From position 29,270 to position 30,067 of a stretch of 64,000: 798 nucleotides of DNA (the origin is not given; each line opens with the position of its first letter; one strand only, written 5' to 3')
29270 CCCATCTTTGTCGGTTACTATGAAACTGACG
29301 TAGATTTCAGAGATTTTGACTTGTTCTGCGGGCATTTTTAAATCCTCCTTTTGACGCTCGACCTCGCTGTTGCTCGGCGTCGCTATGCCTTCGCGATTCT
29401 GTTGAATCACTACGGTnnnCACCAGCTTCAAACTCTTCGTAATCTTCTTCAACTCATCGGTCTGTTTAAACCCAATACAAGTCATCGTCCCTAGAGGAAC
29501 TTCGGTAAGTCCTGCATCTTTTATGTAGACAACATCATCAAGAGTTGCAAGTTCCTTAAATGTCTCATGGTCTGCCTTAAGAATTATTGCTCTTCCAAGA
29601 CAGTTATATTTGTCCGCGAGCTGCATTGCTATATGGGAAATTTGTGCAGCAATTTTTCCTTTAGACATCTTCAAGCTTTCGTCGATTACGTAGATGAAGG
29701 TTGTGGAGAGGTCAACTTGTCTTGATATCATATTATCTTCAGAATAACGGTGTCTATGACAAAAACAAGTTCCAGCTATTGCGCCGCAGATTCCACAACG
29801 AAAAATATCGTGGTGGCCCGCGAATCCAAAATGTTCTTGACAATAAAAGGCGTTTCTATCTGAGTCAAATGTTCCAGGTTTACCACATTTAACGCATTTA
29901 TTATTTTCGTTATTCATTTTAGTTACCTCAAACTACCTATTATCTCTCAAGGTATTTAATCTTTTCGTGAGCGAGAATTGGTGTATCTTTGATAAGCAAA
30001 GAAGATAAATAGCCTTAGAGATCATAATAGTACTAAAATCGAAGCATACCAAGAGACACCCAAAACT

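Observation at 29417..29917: Archaeal/eukaryal-type peptidyl-tRNA hydrolase (PTH2) fused to an N-terminal multi-Cys zinc-finger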

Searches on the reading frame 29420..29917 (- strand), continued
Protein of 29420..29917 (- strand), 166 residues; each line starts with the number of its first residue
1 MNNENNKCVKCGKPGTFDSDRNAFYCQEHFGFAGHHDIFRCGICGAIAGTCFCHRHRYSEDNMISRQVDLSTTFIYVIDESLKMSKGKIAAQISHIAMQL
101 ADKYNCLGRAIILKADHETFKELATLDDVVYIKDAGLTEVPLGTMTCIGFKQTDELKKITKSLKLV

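Call 89: find_homologous_proteins(query=A2, max_evalue=0.00001)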
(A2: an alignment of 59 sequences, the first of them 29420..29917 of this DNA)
Query A2 (59 sequences) (166 aa, profile of the alignment): 574 proteins with E <= 0.00001 among 1852 candidates; the best 120 are listed.
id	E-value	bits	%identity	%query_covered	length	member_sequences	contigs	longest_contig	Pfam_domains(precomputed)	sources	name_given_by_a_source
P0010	5.4e-44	167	66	61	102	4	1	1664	PF01981.22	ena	-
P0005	3.4e-43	164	68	61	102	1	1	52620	PF01981.22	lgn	-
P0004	3.8e-43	164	69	61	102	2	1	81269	PF01981.22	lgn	-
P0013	4.1e-43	164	68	61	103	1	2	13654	PF01981.22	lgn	-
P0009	5.7e-43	163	66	61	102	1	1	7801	PF01981.22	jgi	jgi:peptidyl-tRNA hydrolase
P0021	6.6e-43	163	64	60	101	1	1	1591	PF01981.22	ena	-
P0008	8.8e-43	163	69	61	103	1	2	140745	PF01981.22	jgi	jgi:peptidyl-tRNA hydrolase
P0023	1.0e-42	163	66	61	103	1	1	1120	PF01981.22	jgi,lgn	jgi:peptidyl-tRNA hydrolase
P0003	1.7e-42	162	69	61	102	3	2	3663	PF01981.22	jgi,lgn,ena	-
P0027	1.7e-42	162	67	61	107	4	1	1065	PF01981.22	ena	-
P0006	3.2e-42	161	69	62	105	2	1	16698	PF01981.22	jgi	jgi:peptidyl-tRNA hydrolase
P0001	4.7e-42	160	100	100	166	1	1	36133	PF01981.22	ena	-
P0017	6.3e-42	160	69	61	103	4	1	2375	PF01981.22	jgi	jgi:peptidyl-tRNA hydrolase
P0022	8.3e-42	160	66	61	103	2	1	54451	PF01981.22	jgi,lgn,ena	-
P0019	1.4e-41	159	66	61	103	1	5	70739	PF01981.22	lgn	-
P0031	1.5e-41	159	59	63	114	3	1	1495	PF01981.22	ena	-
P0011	2.0e-41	158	69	61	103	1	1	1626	PF01981.22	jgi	jgi:peptidyl-tRNA hydrolase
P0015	3.3e-41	158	65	61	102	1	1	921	PF01981.22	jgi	jgi:peptidyl-tRNA hydrolase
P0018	3.6e-41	158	66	61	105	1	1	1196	PF01981.22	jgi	-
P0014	8.2e-41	156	68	61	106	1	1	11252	PF01981.22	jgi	jgi:peptidyl-tRNA hydrolase, PTH2 family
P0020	8.8e-41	156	68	61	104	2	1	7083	PF01981.22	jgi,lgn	jgi:peptidyl-tRNA hydrolase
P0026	1.9e-40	155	63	62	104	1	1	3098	PF01981.22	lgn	-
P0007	2.5e-40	155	67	65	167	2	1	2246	PF01981.22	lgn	-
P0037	3.1e-40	155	55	60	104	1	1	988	PF01981.22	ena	-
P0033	4.3e-40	154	59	61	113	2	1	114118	PF01981.22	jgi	jgi:peptidyl-tRNA hydrolase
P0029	6.9e-40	153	62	61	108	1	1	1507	PF01981.22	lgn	-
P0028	7.4e-40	153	67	61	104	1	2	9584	PF01981.22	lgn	-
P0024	8.3e-40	153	65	61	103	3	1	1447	PF01981.22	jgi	jgi:peptidyl-tRNA hydrolase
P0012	1.7e-39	152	69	64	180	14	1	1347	PF01981.22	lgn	-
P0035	1.9e-39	152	56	60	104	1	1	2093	PF01981.22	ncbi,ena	-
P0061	1.9e-39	152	63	62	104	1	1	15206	PF01981.22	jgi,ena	-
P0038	6.6e-39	150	51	62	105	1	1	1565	PF01981.22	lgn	-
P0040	8.1e-39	150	53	60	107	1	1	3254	PF01981.22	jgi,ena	-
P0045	9.9e-39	150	53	60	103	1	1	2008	PF01981.22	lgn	-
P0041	1.7e-38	149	50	60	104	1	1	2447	PF01981.22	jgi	-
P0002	2.9e-38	148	70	62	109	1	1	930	PF01981.22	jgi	jgi:peptidyl-tRNA hydrolase, PTH2 family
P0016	3.1e-38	148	68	61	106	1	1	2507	PF01981.22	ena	-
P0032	3.9e-38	148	59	54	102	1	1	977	PF01981.22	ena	-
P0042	6.6e-38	147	53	60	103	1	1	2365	PF01981.22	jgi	-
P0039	1.3e-37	146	51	60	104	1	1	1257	PF01981.22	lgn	-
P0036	6.2e-37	144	56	60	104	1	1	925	PF01981.22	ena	-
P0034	8.0e-37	144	61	60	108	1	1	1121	PF01981.22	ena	-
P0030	1.5e-36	143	60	62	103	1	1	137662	PF01981.22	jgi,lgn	jgi:peptidyl-tRNA hydrolase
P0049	3.1e-36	142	44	60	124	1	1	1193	PF01981.22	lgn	-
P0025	4.4e-36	141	65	62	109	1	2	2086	PF01981.22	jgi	jgi:PTH2 family peptidyl-tRNA hydrolase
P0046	5.7e-36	141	55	52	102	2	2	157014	PF01981.22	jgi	-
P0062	1.0e-35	140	50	60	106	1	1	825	PF01981.22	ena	-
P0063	1.4e-35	140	51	52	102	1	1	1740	PF01981.22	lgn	-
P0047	1.5e-35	140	50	60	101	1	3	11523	PF01981.22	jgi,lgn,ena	-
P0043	1.8e-35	139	57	61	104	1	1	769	PF01981.22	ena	-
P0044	2.9e-35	139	54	60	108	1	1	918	PF01981.22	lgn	-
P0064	4.2e-35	138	49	60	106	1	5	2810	PF01981.22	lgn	-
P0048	6.7e-35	137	45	60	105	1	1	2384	PF01981.22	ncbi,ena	-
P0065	2.9e-34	135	50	60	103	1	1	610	PF01981.22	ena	-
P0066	4.1e-34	135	48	60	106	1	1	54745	PF01981.22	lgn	-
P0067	5.2e-34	135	51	58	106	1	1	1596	PF01981.22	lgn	-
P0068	6.3e-34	134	45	59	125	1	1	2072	PF01981.22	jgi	-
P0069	6.5e-33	131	49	60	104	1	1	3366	PF01981.22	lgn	-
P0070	1.0e-32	130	41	62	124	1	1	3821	PF01981.22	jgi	jgi:peptidyl-tRNA hydrolase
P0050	5.6e-32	128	43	60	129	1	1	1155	PF01981.22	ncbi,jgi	jgi:PTH2 family peptidyl-tRNA hydrolase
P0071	6.4e-32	128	67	50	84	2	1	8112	PF01981.22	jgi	jgi:peptidyl-tRNA hydrolase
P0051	6.5e-32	128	40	60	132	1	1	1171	PF01981.22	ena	-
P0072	8.7e-31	124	66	50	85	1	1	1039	PF01981.22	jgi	jgi:peptidyl-tRNA hydrolase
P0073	1.4e-30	124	64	50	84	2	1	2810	PF01981.22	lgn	-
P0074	2.3e-30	123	63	50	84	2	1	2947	PF01981.22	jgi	jgi:peptidyl-tRNA hydrolase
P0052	3.2e-30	122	39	60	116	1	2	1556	PF01981.22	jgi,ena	-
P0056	1.5e-29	120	32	56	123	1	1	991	PF01981.22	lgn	-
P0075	1.7e-29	120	41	50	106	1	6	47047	PF01981.22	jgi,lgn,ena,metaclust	metaclust:\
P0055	9.2e-29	118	31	56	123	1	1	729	PF01981.22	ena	-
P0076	2.2e-28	117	58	50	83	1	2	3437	PF01981.22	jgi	-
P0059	1.7e-27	114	31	54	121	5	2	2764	PF01981.22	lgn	-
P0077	1.8e-27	114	61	43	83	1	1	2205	PF01981.22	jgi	jgi:peptidyl-tRNA hydrolase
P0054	2.1e-27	113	32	60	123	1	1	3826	PF01981.22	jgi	jgi:PTH2 family peptidyl-tRNA hydrolase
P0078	2.9e-27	113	39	56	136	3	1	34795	PF01981.22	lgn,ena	-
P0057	3.5e-27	113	32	60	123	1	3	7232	PF01981.22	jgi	jgi:PTH2 family peptidyl-tRNA hydrolase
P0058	3.8e-27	113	32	60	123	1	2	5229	PF01981.22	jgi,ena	jgi:PTH2 family peptidyl-tRNA hydrolase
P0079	3.8e-27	113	42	58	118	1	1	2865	PF01981.22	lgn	-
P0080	4.5e-27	112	32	58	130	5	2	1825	PF01981.22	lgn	-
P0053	5.1e-27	112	35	55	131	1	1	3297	PF01981.22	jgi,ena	jgi:PTH2 family peptidyl-tRNA hydrolase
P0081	3.2e-26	110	28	69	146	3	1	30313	PF01981.22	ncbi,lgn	-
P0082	3.5e-26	109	33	54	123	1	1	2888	PF01981.22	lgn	-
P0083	1.0e-25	108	37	54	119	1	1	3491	PF01981.22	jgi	-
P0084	1.4e-25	108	29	46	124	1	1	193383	PF01981.22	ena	-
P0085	1.4e-25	108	30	58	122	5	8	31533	PF01981.22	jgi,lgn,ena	-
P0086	1.4e-25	107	37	60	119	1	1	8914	PF01981.22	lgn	-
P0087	1.6e-25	107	30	59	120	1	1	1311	PF01981.22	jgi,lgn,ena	-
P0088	1.6e-25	107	34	60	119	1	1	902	PF01981.22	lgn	-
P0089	1.9e-25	107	33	49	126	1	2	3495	PF01981.22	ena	-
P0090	2.6e-25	107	29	62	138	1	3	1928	PF01981.22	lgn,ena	-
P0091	3.8e-25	106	28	56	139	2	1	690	PF01981.22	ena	-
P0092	4.4e-25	106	30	56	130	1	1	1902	PF01981.22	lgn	-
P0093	4.5e-25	106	30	60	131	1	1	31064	PF01981.22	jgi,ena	-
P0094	5.1e-25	106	30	56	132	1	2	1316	PF01981.22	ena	-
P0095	5.1e-25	106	30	57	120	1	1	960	PF01981.22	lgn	-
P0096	5.6e-25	106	32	56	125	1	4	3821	PF01981.22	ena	-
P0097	5.8e-25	106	33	48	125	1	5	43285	PF01981.22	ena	-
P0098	6.2e-25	105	26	44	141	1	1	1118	PF01981.22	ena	-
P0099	8.4e-25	105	33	62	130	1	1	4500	PF01981.22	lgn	-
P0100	9.6e-25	105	30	57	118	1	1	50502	PF01981.22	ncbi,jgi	jgi:PTH2 family peptidyl-tRNA hydrolase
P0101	1.1e-24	105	28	56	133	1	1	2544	PF01981.22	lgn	-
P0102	1.1e-24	105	25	46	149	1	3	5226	PF01981.22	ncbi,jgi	jgi:peptidyl-tRNA hydrolase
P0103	1.1e-24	105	28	60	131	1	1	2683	PF01981.22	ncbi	-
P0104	1.1e-24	105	32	56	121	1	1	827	PF01981.22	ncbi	-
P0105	1.4e-24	104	33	56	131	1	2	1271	PF01981.22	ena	-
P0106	1.4e-24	104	33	56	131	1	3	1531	PF01981.22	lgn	-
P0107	1.4e-24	104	33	56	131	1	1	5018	PF01981.22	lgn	-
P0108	1.4e-24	104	33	56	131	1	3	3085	PF01981.22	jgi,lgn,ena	-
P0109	1.5e-24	104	27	54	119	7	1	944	PF01981.22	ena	-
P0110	1.6e-24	104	28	56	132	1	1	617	PF01981.22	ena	-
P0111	1.6e-24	104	44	50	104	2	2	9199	PF01981.22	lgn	-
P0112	1.7e-24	104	31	57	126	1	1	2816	PF01981.22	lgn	-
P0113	1.9e-24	104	27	57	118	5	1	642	PF01981.22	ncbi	-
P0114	1.9e-24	104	27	64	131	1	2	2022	PF01981.22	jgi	jgi:PTH2 family peptidyl-tRNA hydrolase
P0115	2.0e-24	104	27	57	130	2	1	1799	PF01981.22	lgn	-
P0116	2.0e-24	104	29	56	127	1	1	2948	PF01981.22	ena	-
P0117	2.0e-24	104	31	60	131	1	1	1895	PF01981.22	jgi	jgi:PTH2 family peptidyl-tRNA hydrolase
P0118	2.0e-24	104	30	60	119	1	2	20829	PF01981.22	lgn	-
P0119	2.0e-24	104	30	54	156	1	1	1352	PF01981.22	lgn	-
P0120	2.2e-24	104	29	56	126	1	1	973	PF01981.22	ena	-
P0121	2.3e-24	104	29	54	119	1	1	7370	PF01981.22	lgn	-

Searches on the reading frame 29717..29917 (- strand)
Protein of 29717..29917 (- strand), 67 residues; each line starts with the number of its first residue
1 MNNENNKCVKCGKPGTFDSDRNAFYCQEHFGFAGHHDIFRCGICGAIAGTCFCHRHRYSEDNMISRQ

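Call 32: search_protein_representatives(protein=window:29726-29917:-)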
Query: 64 residues. Proteins with E-value up to 0.001 (for the whole library): 0; up to 1e-10: 0; up to 1e-30: 0. The best 0 are listed.

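Call 45: find_homologous_proteins(query=window:29717-29917:-, max_evalue=10)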
Query seq(67 aa) (67 aa): 1 proteins with E <= 10 among 1 candidates.
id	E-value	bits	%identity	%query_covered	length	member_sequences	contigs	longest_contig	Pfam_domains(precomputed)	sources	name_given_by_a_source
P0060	1.1e-24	104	81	79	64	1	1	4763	-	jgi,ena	-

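Call 47: find_encoding_contigs(protein=P0060, flank=5000, max_places=5)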
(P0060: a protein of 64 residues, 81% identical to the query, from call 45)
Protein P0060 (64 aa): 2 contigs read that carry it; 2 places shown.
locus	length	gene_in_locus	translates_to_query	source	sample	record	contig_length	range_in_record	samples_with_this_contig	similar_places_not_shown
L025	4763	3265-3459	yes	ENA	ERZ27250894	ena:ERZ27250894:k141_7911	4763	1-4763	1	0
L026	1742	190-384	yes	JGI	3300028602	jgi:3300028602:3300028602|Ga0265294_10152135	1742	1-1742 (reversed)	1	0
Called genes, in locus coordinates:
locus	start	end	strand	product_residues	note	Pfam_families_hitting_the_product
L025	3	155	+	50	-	?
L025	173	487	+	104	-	-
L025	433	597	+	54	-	-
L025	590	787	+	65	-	-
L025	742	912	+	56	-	-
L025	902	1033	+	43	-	-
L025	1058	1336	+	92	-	-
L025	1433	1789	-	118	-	-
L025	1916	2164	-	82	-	-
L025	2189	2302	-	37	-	-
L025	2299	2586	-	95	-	-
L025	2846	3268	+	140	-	-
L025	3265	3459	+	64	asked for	-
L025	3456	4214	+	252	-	-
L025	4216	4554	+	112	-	-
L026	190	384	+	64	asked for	-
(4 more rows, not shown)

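Call 52: search_protein_families(library=pfam, proteins=[L025:3456-4211:+, L025:4216-4551:+, L025:2846-3265:+, P0060], max_evalue=0.01)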
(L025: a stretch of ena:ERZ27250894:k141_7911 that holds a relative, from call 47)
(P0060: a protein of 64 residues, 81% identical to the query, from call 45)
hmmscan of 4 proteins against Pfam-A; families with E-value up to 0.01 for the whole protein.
L025:3456-4211:+ (252 aa): 0 families

L025:4216-4551:+ (112 aa): 0 families

L025:2846-3265:+ (140 aa): 0 families

P0060 (64 aa): 0 families

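Call 55: find_related_loci(query=A4, collection=viral_contigs, flank=5000)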
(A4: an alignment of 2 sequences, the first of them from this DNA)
Query A4 (62 aa) in viral_contigs; peptide patterns used: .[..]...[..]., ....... (x = any residue, [..] = any of these).
69 stretches matched a pattern, but none encodes a relative of the query by tblastn (E <= 1e-3).

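Call 56: find_related_loci(query=A4, collection=metagenome_contigs, flank=5000)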
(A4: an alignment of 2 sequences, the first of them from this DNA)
Query A4 (62 aa) in metagenome_contigs; peptide patterns used: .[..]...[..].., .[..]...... (x = any residue, [..] = any of these).
198 stretches matched a pattern; 1 encode a relative of the query (tblastn E <= 1e-3); 1 distinct loci.
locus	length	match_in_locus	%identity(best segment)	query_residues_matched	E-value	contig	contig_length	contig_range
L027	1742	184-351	77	2-57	2e-29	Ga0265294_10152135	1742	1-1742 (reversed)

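Call 73: predict_structure(alignment_id=A5)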
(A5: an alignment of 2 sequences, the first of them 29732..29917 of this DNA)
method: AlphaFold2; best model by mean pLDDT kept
length: 62 residues; sequences in the alignment: 2
mean_pLDDT: 41.9   pTM: 0.28
mean pLDDT of the five models: 41.9, 41.6, 41.3, 39.1, 36.4
residues with pLDDT >= 90: 0; 70-90: 0; 50-70: 10; < 50: 52
segments of 3 or more residues with pLDDT < 50: 1-14, 27-62
pLDDT, mean of each block of 10 residues (from residue 1): 37 51 50 34 38 43 34
secondary structure, 60 per line:
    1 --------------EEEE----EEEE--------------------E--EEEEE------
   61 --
elements in order: E15-18 E23-26 E50-54

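Call 86: search_protein_families(library=phrogs, proteins=[L025:3456-4211:+, L025:4216-4551:+, L025:2846-3265:+, P0060], max_evalue=0.01)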
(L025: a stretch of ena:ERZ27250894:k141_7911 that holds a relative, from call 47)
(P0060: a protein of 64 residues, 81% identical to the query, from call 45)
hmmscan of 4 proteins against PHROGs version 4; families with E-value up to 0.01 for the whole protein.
L025:3456-4211:+ (252 aa): 6 families
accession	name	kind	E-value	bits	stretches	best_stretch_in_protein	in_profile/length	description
phrog_3517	-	head and packaging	2.6e-15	57.6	1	52-231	82-299/371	head morphogenesis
phrog_2468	-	head and packaging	5.5e-15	56.6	1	43-233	99-245/303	head morphogenesis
phrog_16493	-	head and packaging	4.6e-13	49.7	1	78-247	106-281/535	head maturation protease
phrog_28652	-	unknown function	2.6e-11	44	1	57-250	98-299/497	-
phrog_2662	-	head and packaging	2.4e-09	37.4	1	150-238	605-696/717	portal protein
phrog_6577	-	unknown function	3.7e-05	23.2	1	141-248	127-227/1066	-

L025:4216-4551:+ (112 aa): 0 families

L025:2846-3265:+ (140 aa): 0 families

P0060 (64 aa): 0 families

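Call 87: search_solved_structures(query=L025:3456-4211:+, max_evalue=1)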
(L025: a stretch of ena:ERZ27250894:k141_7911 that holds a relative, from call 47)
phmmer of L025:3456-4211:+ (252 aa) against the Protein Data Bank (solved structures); distinct sequences matched with E-value up to 1: 1.
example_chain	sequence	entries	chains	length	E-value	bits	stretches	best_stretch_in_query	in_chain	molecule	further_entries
7cyu_A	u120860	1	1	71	0.54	12.9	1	54-90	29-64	SWI/SNF-related matrix-associated actin-dependent regulator of chromatin subfamily E membe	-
